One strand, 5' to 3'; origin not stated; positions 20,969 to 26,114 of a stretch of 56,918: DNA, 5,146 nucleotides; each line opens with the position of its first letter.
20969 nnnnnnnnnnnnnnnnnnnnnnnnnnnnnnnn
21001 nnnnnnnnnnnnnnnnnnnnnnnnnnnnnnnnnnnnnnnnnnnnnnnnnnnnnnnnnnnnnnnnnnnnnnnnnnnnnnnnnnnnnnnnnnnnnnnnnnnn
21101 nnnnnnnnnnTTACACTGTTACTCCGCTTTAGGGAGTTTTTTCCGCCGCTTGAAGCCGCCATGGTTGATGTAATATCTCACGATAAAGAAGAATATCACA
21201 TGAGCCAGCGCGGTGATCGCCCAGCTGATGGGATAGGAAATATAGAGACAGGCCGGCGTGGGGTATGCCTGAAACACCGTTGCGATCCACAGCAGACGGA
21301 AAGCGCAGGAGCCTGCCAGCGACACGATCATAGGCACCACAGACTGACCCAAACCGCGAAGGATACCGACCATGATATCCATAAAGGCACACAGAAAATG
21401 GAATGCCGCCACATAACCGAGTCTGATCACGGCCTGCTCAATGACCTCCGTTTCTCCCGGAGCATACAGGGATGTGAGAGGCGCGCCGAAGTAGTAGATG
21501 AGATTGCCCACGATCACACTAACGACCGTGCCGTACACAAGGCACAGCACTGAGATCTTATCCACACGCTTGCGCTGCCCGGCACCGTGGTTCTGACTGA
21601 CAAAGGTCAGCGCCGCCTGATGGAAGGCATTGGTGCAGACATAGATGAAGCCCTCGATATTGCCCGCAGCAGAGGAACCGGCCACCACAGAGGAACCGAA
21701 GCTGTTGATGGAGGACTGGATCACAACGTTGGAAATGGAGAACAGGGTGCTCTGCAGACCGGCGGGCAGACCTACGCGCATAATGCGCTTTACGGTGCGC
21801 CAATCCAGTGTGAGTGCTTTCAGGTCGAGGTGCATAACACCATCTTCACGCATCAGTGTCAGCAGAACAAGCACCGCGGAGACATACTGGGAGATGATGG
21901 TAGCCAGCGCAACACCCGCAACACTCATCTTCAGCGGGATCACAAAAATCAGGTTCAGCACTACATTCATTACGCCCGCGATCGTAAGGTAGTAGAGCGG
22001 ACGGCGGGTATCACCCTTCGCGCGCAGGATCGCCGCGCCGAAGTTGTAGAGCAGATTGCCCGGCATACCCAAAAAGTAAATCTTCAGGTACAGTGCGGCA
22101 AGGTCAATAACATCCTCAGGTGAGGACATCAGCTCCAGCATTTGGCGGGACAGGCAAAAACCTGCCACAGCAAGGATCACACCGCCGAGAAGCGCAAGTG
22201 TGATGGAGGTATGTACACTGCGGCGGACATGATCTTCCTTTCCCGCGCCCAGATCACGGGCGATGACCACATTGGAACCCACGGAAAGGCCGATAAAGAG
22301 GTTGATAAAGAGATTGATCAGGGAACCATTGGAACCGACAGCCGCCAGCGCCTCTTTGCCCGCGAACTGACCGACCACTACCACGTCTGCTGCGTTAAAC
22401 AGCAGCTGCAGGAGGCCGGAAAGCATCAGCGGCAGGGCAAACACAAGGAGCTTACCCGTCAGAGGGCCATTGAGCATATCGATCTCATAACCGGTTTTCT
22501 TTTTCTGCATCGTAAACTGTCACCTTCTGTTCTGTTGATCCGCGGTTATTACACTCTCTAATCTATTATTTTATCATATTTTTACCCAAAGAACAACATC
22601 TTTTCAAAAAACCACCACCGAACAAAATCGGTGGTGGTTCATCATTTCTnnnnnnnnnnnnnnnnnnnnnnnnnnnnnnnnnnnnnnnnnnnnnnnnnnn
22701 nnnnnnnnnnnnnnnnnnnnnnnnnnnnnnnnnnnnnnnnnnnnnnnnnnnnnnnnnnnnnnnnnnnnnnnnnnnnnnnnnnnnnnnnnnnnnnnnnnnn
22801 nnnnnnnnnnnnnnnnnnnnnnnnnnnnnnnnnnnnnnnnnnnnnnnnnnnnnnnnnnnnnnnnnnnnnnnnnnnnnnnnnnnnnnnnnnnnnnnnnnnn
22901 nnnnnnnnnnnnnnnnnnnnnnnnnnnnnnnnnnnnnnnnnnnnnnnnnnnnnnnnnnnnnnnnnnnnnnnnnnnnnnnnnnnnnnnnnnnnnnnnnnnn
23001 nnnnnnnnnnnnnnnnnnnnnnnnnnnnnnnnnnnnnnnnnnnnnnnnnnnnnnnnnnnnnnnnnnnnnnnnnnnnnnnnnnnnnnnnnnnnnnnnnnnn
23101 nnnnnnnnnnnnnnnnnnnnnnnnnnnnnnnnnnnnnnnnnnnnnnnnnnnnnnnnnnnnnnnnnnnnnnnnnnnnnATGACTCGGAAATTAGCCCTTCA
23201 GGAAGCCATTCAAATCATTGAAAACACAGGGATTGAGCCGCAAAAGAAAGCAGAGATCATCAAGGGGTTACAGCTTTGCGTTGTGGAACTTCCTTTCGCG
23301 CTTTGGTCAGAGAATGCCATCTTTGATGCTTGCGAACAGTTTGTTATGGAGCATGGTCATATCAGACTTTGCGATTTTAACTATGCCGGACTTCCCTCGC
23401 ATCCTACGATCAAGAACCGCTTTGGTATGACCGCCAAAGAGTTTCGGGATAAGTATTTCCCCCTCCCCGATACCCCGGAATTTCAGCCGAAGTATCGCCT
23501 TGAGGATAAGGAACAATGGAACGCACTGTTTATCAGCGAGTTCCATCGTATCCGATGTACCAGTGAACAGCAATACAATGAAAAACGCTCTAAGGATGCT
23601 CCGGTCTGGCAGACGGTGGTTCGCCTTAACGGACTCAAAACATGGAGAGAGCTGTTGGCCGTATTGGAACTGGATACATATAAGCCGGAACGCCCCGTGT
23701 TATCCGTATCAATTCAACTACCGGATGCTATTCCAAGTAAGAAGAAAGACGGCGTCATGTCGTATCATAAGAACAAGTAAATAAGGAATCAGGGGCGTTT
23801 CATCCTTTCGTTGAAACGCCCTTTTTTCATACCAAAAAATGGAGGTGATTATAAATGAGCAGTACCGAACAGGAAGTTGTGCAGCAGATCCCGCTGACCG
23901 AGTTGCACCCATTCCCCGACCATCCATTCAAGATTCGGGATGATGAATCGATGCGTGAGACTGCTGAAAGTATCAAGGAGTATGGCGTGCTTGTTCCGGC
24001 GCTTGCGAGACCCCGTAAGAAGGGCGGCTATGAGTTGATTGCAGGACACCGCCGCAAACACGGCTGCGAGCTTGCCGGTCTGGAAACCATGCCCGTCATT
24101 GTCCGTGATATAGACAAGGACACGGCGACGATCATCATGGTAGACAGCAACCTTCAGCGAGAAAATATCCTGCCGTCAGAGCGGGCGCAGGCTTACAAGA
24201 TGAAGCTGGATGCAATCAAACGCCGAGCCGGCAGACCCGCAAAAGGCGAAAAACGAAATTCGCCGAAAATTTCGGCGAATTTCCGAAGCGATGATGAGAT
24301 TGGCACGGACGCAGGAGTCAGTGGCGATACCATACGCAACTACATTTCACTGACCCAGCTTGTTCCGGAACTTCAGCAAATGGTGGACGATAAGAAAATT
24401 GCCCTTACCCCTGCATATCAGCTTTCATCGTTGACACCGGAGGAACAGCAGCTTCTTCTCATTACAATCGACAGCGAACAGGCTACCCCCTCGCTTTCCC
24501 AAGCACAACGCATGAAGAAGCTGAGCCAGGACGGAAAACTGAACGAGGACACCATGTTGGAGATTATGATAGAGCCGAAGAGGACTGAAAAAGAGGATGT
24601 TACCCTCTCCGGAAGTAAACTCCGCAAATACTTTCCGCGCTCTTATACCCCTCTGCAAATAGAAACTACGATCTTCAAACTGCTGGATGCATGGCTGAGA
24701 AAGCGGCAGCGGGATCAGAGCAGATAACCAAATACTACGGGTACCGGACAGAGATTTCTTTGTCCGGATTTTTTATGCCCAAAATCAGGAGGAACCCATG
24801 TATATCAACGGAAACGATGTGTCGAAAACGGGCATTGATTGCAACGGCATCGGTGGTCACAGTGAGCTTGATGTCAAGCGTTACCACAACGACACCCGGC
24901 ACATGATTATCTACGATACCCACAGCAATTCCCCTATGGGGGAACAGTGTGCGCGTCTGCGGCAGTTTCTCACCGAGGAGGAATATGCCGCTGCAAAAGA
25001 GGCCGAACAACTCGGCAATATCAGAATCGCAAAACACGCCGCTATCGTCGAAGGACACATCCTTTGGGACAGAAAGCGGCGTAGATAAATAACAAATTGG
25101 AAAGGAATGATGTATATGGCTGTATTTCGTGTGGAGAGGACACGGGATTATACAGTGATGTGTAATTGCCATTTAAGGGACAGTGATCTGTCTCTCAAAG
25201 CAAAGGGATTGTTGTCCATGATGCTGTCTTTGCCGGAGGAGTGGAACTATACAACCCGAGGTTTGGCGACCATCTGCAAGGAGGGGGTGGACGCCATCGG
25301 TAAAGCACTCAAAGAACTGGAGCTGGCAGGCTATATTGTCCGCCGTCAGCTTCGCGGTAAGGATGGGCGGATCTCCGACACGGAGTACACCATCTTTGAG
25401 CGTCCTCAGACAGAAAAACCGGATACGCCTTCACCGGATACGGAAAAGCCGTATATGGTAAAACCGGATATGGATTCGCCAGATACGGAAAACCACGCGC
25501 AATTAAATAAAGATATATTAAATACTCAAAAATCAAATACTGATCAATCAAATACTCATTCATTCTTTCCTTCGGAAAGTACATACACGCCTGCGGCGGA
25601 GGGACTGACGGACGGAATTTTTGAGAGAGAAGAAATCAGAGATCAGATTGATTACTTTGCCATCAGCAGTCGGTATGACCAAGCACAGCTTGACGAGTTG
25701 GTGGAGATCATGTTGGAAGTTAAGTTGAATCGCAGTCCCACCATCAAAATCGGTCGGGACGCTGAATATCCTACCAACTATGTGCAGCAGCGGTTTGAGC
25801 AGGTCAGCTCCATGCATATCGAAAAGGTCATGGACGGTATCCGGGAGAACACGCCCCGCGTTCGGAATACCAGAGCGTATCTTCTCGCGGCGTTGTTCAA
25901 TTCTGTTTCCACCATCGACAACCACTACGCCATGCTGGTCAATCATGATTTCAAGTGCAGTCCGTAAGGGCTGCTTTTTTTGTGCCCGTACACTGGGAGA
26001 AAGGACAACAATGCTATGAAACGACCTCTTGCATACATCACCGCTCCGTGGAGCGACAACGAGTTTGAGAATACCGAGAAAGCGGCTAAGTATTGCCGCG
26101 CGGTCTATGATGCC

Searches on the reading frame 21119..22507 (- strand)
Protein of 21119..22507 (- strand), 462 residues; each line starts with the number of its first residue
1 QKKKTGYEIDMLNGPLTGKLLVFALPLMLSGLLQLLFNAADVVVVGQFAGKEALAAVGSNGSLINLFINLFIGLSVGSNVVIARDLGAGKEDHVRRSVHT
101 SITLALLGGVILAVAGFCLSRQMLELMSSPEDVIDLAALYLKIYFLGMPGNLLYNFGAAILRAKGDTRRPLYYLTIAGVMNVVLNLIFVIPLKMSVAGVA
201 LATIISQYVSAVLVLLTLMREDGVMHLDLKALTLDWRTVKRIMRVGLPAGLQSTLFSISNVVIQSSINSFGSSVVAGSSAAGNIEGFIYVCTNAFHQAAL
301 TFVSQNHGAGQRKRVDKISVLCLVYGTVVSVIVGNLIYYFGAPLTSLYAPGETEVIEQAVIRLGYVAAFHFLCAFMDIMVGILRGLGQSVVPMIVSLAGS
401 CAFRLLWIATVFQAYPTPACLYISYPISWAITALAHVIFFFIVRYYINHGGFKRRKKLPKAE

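Call 30: search_protein_families(library=pfam, proteins=[window:21119-22507:-], max_evalue=0.001)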
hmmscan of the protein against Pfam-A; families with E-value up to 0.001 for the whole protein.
window:21119-22507:- (462 aa): 2 families
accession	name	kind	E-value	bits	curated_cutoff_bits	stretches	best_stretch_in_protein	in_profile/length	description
PF01554.23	MatE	-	4e-52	176.6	24.9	2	26-187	1-161/161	MatE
PF03023.19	MurJ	-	2.1e-10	40.3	27.4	1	32-229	207-410/451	Lipid II flippase MurJ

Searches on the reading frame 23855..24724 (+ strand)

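Call 30: search_protein_families(library=pfam, proteins=[window:23855-24724:+], max_evalue=0.001)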
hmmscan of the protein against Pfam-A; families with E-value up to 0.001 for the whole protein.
window:23855-24724:+ (290 aa): 2 families
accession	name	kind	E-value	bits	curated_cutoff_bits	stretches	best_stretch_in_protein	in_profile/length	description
PF02195.25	ParB_N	-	1.4e-17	64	26.3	1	9-100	3-94/95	ParB N-terminal domain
PF17762.8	HTH_ParB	-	5.9e-07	30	22.6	1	146-203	23-80/102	ParB HTH domain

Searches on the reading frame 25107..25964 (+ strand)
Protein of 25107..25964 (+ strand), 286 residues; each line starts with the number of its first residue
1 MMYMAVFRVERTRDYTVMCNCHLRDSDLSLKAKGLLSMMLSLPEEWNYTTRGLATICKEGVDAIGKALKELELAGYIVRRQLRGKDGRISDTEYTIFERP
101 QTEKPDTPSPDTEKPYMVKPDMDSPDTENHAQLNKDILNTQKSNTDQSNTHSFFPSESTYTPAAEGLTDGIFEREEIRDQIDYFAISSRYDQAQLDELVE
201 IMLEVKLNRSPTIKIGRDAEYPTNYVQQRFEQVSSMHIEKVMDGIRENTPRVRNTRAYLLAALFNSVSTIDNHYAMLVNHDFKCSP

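Call 30: search_protein_families(library=pfam, proteins=[window:25107-25964:+], max_evalue=0.001)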
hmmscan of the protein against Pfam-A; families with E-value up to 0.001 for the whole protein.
window:25107-25964:+ (286 aa): 2 families
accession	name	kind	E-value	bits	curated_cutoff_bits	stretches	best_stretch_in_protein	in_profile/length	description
PF19481.4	DUF6017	-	4.5e-27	95.5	27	1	173-283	35-146/148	Family of unknown function (DUF6017)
PF13730.12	HTH_36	-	1.1e-08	35.2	25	1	27-77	2-55/55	Helix-turn-helix domain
